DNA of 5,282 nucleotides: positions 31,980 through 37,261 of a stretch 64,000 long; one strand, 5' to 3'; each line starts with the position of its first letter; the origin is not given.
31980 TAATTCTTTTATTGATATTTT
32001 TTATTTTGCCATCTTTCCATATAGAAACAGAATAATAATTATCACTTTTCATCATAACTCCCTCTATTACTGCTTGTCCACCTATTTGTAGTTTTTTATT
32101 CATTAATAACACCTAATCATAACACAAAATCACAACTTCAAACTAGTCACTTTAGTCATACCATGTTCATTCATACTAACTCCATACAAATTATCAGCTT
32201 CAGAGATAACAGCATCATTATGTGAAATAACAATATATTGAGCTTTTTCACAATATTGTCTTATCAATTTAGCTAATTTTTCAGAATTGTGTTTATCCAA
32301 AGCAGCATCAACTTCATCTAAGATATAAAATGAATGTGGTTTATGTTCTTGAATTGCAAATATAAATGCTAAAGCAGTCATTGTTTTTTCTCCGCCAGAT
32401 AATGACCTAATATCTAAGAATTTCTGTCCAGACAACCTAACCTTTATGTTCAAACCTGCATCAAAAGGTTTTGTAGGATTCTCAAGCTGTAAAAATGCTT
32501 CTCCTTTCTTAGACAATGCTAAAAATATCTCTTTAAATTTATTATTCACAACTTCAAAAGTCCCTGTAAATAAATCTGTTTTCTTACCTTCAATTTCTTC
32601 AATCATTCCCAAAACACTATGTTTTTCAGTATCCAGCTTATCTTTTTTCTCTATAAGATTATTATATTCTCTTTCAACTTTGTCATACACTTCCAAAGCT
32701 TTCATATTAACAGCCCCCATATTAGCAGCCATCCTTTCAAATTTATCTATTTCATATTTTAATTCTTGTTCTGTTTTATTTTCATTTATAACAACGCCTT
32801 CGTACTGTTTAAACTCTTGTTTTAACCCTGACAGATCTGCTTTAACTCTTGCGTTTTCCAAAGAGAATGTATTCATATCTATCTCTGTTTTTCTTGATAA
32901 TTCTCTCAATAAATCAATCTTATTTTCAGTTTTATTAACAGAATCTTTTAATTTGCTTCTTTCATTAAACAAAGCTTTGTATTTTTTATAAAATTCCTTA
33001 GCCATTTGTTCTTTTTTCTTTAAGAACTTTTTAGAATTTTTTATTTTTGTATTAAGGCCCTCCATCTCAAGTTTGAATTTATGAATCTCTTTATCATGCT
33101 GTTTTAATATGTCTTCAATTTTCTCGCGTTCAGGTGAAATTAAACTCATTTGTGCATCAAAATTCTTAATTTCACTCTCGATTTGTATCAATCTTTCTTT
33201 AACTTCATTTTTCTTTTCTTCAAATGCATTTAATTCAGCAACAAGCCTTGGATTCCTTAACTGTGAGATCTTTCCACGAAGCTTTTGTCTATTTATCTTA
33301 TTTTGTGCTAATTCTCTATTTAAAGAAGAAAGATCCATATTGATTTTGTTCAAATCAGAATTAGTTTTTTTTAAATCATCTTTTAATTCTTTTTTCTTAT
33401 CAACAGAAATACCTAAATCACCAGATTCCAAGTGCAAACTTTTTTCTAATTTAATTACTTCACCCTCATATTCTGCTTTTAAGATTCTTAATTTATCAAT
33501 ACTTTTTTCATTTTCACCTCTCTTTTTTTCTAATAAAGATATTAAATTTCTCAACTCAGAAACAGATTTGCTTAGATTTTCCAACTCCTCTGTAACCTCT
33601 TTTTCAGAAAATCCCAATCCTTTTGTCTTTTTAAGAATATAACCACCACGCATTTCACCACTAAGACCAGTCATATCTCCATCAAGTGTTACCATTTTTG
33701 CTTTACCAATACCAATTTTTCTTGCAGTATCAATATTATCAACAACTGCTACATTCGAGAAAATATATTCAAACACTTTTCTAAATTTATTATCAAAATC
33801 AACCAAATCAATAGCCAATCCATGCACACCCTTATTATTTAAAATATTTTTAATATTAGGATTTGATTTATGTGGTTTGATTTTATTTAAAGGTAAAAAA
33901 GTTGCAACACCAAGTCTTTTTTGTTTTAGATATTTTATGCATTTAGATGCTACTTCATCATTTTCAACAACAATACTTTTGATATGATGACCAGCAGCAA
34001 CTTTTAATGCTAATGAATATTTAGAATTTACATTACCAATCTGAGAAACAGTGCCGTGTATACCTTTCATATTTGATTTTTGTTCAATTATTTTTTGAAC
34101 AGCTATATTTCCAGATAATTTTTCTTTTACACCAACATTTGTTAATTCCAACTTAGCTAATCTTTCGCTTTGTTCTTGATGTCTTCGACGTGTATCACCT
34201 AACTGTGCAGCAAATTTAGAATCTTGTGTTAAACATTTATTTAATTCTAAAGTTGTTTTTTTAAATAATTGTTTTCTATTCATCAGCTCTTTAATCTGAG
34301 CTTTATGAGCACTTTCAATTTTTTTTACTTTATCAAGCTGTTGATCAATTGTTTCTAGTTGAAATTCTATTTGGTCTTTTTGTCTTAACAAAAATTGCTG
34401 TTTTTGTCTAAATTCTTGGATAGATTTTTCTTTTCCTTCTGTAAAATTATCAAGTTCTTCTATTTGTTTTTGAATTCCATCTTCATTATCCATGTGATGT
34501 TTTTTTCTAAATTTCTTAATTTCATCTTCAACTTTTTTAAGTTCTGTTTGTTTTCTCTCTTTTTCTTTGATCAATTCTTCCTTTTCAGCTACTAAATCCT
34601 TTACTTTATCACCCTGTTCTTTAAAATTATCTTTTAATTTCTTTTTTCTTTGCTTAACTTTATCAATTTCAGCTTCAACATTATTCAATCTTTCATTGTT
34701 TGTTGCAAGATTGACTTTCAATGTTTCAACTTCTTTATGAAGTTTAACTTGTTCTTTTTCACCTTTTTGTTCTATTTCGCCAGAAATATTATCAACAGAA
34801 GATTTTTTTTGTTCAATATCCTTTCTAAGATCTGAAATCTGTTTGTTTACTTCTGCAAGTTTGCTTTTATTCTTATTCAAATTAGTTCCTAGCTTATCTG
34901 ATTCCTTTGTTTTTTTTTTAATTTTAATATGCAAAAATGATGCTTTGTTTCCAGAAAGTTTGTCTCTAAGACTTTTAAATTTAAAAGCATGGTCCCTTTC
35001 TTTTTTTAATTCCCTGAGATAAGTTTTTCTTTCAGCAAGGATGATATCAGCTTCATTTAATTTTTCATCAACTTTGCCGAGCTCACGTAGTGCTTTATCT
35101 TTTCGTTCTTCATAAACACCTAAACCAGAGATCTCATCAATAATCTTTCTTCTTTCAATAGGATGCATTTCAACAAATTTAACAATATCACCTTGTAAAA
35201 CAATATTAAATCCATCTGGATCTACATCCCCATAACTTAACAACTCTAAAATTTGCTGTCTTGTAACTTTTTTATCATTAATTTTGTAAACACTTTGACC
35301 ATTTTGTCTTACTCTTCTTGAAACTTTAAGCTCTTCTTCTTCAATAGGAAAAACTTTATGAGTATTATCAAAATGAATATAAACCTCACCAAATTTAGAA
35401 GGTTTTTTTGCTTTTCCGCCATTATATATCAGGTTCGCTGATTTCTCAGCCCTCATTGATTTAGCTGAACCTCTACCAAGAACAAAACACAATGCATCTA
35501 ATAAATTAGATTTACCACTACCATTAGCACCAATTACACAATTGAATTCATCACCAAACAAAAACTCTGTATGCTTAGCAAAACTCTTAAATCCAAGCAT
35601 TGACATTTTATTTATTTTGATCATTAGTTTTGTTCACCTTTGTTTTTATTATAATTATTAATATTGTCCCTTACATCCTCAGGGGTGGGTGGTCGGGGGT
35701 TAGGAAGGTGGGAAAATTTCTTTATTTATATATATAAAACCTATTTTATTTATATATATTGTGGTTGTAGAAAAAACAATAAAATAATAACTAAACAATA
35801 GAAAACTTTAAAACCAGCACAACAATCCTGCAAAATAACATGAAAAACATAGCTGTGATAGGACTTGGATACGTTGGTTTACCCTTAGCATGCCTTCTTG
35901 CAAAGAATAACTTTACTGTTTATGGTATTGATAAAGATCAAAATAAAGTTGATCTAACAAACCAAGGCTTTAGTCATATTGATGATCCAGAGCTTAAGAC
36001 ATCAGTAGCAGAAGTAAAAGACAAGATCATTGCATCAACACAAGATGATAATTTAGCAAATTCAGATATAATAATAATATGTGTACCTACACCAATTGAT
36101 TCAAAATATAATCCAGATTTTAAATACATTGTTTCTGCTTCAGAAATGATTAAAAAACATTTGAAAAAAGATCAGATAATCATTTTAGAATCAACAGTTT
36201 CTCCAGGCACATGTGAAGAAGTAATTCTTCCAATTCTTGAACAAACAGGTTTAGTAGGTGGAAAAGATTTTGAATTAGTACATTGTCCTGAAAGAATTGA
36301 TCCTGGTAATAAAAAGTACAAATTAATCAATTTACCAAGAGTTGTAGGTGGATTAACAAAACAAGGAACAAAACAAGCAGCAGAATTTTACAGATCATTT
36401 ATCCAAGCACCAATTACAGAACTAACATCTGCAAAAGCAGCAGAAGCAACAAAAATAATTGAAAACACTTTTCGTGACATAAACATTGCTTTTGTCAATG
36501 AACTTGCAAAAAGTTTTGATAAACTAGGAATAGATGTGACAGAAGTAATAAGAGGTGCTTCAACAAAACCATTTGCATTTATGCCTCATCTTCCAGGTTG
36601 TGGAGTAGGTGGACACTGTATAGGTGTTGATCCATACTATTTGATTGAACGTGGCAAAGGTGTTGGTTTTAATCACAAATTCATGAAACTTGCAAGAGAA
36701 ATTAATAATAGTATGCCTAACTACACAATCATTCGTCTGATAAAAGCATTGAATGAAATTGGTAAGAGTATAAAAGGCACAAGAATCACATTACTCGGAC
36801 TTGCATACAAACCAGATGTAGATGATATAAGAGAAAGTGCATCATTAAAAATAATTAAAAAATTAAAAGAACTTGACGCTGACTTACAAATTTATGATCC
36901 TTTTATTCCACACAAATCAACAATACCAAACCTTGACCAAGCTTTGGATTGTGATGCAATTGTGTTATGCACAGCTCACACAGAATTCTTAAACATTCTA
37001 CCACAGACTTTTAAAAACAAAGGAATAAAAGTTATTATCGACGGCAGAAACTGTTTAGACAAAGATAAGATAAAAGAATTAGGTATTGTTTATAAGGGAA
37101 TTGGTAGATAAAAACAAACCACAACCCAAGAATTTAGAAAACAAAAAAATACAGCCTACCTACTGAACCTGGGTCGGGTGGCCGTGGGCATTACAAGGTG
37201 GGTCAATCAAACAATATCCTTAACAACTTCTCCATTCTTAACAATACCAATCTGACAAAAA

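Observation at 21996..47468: Every tRNA gene is intron-split: 12 introns in 6 tRNAs, 9 non-canonical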

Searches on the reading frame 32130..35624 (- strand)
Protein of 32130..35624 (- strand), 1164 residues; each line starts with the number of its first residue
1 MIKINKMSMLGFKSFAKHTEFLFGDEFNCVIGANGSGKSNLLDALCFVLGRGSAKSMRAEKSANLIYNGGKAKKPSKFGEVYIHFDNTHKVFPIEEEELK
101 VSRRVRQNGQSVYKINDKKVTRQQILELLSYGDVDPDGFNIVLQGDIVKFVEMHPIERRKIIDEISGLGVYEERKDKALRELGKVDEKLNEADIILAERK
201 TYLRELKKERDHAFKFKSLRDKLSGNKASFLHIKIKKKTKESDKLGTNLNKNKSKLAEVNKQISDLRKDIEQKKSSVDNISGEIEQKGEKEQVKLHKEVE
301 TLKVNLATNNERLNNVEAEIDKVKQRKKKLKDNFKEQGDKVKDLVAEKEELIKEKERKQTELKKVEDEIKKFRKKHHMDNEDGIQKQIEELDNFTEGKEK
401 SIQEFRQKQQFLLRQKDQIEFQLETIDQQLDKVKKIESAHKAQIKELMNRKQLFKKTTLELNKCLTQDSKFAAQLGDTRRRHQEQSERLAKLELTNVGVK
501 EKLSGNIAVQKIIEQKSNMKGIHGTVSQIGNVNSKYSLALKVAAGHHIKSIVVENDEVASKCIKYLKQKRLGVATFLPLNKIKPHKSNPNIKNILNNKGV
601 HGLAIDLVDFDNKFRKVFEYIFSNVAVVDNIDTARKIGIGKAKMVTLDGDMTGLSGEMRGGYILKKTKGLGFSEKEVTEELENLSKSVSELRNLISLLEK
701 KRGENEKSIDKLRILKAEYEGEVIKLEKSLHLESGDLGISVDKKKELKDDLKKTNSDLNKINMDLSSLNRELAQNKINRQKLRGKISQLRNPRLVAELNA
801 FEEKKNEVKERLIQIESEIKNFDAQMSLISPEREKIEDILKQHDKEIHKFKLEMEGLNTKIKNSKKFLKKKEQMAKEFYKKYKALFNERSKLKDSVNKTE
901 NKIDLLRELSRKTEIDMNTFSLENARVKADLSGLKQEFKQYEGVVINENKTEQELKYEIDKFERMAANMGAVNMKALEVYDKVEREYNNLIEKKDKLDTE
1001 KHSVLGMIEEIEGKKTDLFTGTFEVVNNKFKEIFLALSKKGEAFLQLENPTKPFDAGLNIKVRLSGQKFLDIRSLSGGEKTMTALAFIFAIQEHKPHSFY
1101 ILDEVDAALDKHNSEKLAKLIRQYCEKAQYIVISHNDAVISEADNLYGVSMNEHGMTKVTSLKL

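Call 24: search_protein_families(library=pfam, proteins=[window:32130-35624:-], max_evalue=0.01)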
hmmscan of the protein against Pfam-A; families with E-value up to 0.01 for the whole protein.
window:32130-35624:- (1164 aa): 7 families
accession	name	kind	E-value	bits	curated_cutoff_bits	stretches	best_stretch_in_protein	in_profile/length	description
PF02463.25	SMC_N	-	7.2e-54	183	40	1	4-1157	2-219/220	RecF/RecN/SMC N terminal domain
PF06470.18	SMC_hinge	-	2.6e-32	112.1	22.5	1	520-637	2-115/116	SMC proteins Flexible Hinge Domain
PF13476.12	AAA_23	-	1.2e-16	62.5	27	1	6-271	1-201/201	AAA domain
PF13175.12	AAA_15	-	1.3e-13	51.8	32.1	1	3-399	2-283/374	AAA ATPase domain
PF13304.12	AAA_21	-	2.5e-11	44.6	27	2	27-103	1-68/304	AAA domain, putative AbiEii toxin, Type IV TA system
PF13555.12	AAA_29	-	4.5e-05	23.6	27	1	12-50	9-47/61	P-loop containing region of AAA domain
PF12329.13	TMF_DNA_bd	-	0.0016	18.8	35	1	676-731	16-71/74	TATA element modulatory factor 1 DNA binding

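Call 67: find_homologous_proteins(query=window:32130-35624:-, max_evalue=1e-50)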
Query window:32130-35624:- (1164 aa): 6711 proteins with E <= 1e-50 among 8000 candidates; the best 120 are listed.
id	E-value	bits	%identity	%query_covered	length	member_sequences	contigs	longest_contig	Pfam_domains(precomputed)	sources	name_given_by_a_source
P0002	0.0e+0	2329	100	95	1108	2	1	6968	PF06470.19,PF19220.7,PF02463.26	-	-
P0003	0.0e+0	1936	78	100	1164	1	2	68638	PF13175.13,PF06470.19,PF13476.13,PF02463.26,PF24161.2,PF13304.13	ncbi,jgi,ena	-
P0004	0.0e+0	1914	77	99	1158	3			PF06470.19,PF13476.13,PF02463.26,PF13304.13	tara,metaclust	tara:strand:+ start:6188 stop:9664 length:3477 start_codon:yes stop_codon:yes gene_type:complete|met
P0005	0.0e+0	1465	61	99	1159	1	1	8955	PF06470.19,PF13476.13,PF02463.26,PF13304.13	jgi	-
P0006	0.0e+0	1448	59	100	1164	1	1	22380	PF13175.13,PF06470.19,PF13476.13,PF02463.26,PF13304.13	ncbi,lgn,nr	ncbi:MAG: chromosome segregation protein SMC [Nanoarchaeota archaeon]|nr:chromosome segregation prot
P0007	0.0e+0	1439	60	100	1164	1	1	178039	PF06470.19,PF13476.13,PF02463.26,PF13304.13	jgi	-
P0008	0.0e+0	1426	59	100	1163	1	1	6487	PF06470.19,PF13476.13,PF02463.26,PF13166.13,PF13304.13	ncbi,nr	ncbi:chromosome segregation protein SMC [Candidatus Woesearchaeota archaeon]|nr:chromosome segregati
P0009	0.0e+0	1422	58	100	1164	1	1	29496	PF13175.13,PF06470.19,PF13476.13,PF02463.26,PF13304.13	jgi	jgi:chromosome segregation protein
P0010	0.0e+0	1421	59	100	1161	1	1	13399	PF13175.13,PF06470.19,PF02463.26,PF13304.13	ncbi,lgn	-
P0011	0.0e+0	1419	59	100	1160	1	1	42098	PF06470.19,PF13476.13,PF02463.26,PF13304.13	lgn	-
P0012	0.0e+0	1404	57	100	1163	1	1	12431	PF13175.13,PF06470.19,PF02463.26,PF13304.13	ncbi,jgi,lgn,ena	-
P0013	0.0e+0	1388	59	99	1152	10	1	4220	PF06470.19,PF02463.26,PF13304.13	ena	-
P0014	0.0e+0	1384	58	100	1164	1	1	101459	PF06470.19,PF13476.13,PF02463.26,PF13304.13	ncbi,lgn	-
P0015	0.0e+0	1371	58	100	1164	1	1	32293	PF06470.19,PF13476.13,PF02463.26,PF13304.13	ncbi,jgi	-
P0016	0.0e+0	1370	56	100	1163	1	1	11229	PF13175.13,PF06470.19,PF13476.13,PF02463.26,PF13304.13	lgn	-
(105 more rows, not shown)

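Call 68: find_encoding_contigs(protein=P0003, flank=10000, max_places=2)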
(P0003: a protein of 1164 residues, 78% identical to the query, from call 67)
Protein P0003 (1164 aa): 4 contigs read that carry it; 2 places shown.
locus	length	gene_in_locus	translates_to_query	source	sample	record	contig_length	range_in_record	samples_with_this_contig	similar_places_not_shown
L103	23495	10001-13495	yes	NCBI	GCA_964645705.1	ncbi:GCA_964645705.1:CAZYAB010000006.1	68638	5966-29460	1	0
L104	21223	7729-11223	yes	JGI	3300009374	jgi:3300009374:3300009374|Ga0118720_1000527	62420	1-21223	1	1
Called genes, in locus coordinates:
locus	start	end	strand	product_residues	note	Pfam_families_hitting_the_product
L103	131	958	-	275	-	-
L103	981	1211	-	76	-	-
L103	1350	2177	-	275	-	-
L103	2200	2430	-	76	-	-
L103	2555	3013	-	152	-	-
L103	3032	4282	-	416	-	-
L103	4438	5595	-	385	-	-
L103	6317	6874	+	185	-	-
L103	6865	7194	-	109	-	-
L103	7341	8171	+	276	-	PF01351:RNase_HII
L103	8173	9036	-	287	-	-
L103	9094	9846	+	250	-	PF01978:TrmB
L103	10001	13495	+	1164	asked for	PF02463:SMC_N, PF13175:AAA_15, PF13304:AAA_21 (weak), PF13476:AAA_23, PF06470:SMC_hinge, PF24161:CCDC39 (weak), PF13304:AAA_21 (weak)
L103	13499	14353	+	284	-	PF07136:DUF1385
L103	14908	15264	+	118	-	-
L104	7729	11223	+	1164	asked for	PF02463:SMC_N, PF13175:AAA_15, PF13304:AAA_21 (weak), PF13476:AAA_23, PF06470:SMC_hinge, PF24161:CCDC39 (weak), PF13304:AAA_21 (weak)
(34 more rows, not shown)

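Call 69: find_encoding_contigs(protein=P0007, flank=10000, max_places=1)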
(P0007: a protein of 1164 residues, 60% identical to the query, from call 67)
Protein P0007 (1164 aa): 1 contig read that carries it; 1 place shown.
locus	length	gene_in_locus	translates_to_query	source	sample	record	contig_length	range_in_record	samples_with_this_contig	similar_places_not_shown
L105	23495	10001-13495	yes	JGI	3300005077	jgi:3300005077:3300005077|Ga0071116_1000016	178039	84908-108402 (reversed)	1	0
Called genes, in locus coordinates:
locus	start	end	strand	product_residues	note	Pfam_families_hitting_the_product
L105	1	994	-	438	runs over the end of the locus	PF00374:NiFeSe_Hases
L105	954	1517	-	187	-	PF01058:Oxidored_q6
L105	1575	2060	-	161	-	-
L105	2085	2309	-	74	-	PF01455:HupF_HypC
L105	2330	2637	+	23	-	-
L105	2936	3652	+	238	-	PF04493:Endonuclease_5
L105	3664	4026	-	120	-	-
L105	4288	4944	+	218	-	PF01351:RNase_HII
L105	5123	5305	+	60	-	-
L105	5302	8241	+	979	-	PF05048:NosD (weak), PF13229:Beta_helix, PF05048:NosD, PF13229:Beta_helix, PF05048:NosD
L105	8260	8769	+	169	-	-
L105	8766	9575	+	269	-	PF01351:RNase_HII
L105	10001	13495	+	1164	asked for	PF02463:SMC_N, PF13304:AAA_21 (weak), PF13476:AAA_23, PF06470:SMC_hinge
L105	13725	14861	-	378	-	PF13439:Glyco_transf_4, PF00534:Glycos_transf_1, PF13692:Glyco_trans_1_4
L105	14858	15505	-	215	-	PF08241:Methyltransf_11 (faint), PF08242:Methyltransf_12 (faint), PF13649:Methyltransf_25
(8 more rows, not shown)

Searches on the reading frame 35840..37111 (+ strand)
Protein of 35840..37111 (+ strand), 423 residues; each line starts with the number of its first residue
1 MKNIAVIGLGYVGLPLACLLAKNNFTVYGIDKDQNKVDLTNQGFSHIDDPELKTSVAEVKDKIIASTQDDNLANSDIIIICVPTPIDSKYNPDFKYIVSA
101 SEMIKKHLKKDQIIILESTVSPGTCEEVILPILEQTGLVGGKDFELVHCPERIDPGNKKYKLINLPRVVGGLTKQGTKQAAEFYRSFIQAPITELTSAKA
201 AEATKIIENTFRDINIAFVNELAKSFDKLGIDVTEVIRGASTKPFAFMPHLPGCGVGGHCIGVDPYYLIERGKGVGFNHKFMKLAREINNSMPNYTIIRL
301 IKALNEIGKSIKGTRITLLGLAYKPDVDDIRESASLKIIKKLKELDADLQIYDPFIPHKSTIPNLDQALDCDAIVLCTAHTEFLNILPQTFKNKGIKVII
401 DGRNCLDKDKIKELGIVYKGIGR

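Call 24: search_protein_families(library=pfam, proteins=[window:35840-37111:+], max_evalue=0.01)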
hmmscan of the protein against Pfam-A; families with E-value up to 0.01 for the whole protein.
window:35840-37111:+ (423 aa): 10 families
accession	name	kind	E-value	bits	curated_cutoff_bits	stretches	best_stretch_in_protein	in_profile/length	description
PF03721.20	UDPG_MGDP_dh_N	-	1.5e-51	175.1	27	1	3-180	2-183/187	UDP-glucose/GDP-mannose dehydrogenase family, NAD binding domain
PF00984.24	UDPG_MGDP_dh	-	1.1e-28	99.6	25.4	1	200-290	2-93/94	UDP-glucose/GDP-mannose dehydrogenase family, central domain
PF03720.21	UDPG_MGDP_dh_C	-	3.7e-24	85.5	30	1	318-408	2-103/103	UDP-glucose/GDP-mannose dehydrogenase family, UDP binding domain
PF03446.21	NAD_binding_2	-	9.1e-10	39.2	21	1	3-128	1-103/161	NAD binding domain of 6-phosphogluconate dehydrogenase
PF02558.23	ApbA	-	9.6e-07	29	22.2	1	4-85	1-77/150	Ketopantoate reductase PanE/ApbA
PF03807.23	F420_oxidored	-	0.00011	23.2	21.6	0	4-84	2-69/94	NADP oxidoreductase coenzyme F420-dependent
PF02737.24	3HCDH_N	-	0.00013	22.4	22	1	3-89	1-93/180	3-hydroxyacyl-CoA dehydrogenase, NAD binding domain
PF01210.29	NAD_Gly3P_dh_N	-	0.00013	22.4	23.1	1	3-85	1-80/158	NAD-dependent glycerol-3-phosphate dehydrogenase N-terminus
PF01118.30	Semialdhyde_dh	-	0.0015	19.4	26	0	3-94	1-86/121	Semialdehyde dehydrogenase, NAD binding domain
PF02254.24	TrkA_N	-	0.0022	18.7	23.8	0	4-41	1-38/116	TrkA-N domain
